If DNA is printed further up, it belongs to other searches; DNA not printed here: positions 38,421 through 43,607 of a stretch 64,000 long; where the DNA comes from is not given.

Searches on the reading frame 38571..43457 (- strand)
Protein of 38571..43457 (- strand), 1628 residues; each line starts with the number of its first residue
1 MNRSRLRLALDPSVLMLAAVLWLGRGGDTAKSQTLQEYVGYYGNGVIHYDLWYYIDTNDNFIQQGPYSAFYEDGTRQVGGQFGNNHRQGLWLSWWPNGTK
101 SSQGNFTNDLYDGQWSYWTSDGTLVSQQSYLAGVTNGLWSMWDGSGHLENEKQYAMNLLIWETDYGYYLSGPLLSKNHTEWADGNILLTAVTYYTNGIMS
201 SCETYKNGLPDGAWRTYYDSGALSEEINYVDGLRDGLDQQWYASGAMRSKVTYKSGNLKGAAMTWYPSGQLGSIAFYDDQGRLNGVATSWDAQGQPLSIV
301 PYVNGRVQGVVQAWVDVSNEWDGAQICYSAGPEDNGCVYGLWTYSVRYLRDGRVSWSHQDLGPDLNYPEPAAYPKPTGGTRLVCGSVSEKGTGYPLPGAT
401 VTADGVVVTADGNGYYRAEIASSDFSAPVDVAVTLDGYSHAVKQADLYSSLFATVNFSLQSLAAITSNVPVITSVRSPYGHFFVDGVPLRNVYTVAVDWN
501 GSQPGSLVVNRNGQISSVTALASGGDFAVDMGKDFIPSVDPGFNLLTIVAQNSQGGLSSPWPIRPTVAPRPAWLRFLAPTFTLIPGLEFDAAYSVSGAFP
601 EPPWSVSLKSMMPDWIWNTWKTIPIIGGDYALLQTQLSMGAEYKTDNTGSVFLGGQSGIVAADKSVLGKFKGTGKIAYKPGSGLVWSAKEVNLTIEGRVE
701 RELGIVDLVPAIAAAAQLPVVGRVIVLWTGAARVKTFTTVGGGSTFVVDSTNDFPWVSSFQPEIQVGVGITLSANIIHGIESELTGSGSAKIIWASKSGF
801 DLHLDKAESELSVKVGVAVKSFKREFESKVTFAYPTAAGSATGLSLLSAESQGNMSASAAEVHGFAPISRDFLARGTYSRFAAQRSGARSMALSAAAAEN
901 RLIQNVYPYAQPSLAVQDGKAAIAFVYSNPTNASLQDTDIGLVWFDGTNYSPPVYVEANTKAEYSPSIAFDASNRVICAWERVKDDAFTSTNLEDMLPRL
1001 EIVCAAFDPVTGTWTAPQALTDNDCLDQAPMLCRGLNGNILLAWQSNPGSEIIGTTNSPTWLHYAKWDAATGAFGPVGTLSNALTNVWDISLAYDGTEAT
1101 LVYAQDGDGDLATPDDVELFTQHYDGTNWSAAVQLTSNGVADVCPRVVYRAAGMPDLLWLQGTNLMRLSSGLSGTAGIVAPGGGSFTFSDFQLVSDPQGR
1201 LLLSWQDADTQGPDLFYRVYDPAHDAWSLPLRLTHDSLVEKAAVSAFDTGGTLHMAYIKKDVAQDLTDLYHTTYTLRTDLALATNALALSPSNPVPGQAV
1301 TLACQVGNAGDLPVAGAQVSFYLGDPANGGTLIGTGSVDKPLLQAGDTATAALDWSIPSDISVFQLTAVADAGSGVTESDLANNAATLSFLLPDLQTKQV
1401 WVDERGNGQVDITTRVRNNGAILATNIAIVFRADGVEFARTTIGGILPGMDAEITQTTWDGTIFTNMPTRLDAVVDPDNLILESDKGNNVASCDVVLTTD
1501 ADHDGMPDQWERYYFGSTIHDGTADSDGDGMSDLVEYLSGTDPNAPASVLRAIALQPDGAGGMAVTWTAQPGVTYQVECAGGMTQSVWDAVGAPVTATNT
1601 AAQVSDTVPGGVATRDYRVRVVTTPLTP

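Call 50: search_protein_families(library=pfam, proteins=[window:38571-43457:-], max_evalue=0.0001)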
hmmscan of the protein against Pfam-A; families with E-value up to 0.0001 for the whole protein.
window:38571-43457:- (1628 aa): 3 families
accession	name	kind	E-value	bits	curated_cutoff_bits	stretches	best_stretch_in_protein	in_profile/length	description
PF07705.17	CARDB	-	1.5e-23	83.3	22.7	2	1286-1387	7-100/101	CARDB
PF07661.19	MORN_2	-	2e-18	64.7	29.6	0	211-231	2-22/22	MORN repeat variant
PF18884.5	TSP3_bac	-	4.4e-05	23.7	25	0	1525-1546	1-22/22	Bacterial TSP3 repeat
